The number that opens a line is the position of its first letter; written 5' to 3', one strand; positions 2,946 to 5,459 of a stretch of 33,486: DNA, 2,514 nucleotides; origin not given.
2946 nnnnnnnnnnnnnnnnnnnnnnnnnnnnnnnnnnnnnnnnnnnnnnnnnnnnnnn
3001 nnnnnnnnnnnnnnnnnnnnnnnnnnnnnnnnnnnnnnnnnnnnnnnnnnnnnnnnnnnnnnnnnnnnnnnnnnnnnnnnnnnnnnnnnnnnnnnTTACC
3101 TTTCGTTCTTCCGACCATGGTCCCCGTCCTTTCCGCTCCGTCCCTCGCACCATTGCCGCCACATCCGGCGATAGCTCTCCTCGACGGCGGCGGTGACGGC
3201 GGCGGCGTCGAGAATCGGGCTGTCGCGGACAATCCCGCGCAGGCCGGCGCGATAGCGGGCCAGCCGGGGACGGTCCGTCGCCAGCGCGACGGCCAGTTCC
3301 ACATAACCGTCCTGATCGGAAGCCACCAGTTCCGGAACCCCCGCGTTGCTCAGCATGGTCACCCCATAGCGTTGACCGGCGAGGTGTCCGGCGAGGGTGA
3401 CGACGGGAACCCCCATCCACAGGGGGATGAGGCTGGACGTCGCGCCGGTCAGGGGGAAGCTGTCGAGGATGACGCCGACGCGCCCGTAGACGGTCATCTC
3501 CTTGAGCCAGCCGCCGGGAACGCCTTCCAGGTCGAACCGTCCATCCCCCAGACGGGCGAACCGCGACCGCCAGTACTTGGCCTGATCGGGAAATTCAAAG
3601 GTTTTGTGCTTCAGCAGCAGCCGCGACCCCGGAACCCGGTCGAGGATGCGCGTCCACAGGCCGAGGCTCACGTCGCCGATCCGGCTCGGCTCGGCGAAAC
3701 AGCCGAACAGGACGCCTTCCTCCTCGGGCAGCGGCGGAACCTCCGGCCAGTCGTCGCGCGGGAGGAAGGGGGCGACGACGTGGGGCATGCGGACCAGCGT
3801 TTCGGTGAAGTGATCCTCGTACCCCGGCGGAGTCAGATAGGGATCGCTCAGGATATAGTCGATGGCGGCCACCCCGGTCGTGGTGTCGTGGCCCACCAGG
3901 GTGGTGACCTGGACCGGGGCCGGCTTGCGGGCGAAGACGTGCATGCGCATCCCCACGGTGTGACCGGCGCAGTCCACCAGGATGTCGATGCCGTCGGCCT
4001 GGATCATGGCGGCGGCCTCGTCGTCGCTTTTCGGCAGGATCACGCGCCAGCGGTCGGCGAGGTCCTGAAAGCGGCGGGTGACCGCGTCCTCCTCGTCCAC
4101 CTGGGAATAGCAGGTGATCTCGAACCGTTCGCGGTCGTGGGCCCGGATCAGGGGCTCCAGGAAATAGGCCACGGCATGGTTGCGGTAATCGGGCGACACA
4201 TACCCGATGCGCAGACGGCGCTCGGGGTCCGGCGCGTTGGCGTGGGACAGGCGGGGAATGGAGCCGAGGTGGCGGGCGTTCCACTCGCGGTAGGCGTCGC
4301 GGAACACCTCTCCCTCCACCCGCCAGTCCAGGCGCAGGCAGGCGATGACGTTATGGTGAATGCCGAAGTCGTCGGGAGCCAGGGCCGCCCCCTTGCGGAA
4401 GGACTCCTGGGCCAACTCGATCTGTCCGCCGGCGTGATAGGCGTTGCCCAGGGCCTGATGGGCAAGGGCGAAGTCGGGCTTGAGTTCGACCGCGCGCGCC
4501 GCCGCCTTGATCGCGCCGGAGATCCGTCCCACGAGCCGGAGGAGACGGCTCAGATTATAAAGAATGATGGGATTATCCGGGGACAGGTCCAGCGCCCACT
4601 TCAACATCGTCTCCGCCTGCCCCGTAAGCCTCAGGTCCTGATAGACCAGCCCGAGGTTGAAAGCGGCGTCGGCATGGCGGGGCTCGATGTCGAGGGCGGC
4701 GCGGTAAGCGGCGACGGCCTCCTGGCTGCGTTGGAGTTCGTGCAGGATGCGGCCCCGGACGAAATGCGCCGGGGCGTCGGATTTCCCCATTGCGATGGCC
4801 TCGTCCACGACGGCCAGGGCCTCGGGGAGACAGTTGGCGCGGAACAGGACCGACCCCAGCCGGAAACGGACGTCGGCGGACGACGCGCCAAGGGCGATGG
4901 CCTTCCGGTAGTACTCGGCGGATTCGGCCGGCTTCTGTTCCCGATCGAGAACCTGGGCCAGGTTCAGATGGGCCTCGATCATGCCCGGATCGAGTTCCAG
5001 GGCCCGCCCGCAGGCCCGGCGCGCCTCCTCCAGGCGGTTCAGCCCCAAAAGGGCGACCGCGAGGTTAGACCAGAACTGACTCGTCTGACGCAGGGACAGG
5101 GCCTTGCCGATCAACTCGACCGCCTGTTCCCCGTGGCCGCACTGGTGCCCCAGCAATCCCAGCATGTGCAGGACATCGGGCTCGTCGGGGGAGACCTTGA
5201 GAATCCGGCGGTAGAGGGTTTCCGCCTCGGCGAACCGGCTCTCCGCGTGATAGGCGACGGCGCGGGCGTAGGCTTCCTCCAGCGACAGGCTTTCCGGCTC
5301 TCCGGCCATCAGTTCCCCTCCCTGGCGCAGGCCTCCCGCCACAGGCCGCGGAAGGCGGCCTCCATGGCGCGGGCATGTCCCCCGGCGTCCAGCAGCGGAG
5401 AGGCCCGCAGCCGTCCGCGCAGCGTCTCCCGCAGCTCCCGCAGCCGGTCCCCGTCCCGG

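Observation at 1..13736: Six tandem TPR + GT41 (SPINDLY-type) glycosyltransferase paralogs in one translationally coupled operon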

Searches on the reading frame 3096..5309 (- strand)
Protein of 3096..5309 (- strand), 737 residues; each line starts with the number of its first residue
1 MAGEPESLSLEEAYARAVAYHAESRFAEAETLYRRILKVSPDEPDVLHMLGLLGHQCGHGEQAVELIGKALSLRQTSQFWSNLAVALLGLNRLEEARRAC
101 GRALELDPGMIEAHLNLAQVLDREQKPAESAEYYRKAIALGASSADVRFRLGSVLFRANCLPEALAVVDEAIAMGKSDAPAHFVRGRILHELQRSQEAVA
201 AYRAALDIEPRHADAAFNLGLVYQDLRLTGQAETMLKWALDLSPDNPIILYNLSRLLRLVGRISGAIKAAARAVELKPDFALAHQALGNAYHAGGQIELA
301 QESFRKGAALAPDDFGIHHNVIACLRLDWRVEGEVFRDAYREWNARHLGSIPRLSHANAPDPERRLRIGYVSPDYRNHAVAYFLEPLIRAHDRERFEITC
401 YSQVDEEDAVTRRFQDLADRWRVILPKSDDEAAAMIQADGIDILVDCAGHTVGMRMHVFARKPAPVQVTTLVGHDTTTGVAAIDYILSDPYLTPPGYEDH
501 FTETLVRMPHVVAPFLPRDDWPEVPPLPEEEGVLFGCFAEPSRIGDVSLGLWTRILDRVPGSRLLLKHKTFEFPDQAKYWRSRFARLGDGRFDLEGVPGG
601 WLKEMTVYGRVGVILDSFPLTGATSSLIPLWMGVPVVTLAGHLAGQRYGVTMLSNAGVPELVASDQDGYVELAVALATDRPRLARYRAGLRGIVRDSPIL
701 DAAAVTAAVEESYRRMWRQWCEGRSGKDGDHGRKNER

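Call 6: search_protein_families(library=pfam, proteins=[window:3096-5309:-], max_evalue=0.01)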
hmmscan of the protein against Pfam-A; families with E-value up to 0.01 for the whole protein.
window:3096-5309:- (737 aa): 21 families
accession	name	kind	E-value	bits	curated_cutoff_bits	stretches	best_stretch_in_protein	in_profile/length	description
PF13844.12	Glyco_transf_41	-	4e-42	144.6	25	2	361-511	76-227/543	Glycosyl transferase family 41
PF07719.23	TPR_2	-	8.9e-37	122.6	27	4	79-109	3-33/34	Tetratricopeptide repeat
PF00515.34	TPR_1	-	1.6e-34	116.7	27.8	3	79-108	3-32/34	Tetratricopeptide repeat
PF13181.12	TPR_8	-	2.7e-33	111.7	25.7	1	179-212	1-34/34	Tetratricopeptide repeat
PF13414.12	TPR_11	-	1.1e-32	111.8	26.8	3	186-225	1-40/42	TPR repeat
PF13431.12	TPR_17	-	2.6e-29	99.5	24.4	2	201-234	1-31/34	Tetratricopeptide repeat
PF13432.12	TPR_16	-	3.5e-25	88.5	32.7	6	150-210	2-62/65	Tetratricopeptide repeat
PF13428.12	TPR_14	-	3.9e-24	83.1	23.5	2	11-51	2-42/44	Tetratricopeptide repeat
PF14559.12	TPR_19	-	6.7e-24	84.4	25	4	261-314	5-58/68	Tetratricopeptide repeat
PF13424.12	TPR_12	-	1e-17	64.5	30.1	3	77-140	3-74/77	Tetratricopeptide repeat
PF23914.1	TPR_CcmH_CycH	-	4.6e-16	59.5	42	1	77-133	50-109/158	Cytochrome c-type biogenesis protein H TPR domain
PF13176.12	TPR_7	-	1.2e-11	44.2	27.9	0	17-46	6-35/36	Tetratricopeptide repeat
PF24575.1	TPR_Slam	-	3.1e-10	40.9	35.2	0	118-163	54-99/104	Surface lipoprotein assembly modifier, N-terminal TPR repeats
PF12895.13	ANAPC3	-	1.9e-09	38.1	27.2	0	25-102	4-81/82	Anaphase-promoting complex, cyclosome, subunit 3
PF13371.12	TPR_9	-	1.8e-07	31.5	35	2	188-249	4-65/73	Tetratricopeptide repeat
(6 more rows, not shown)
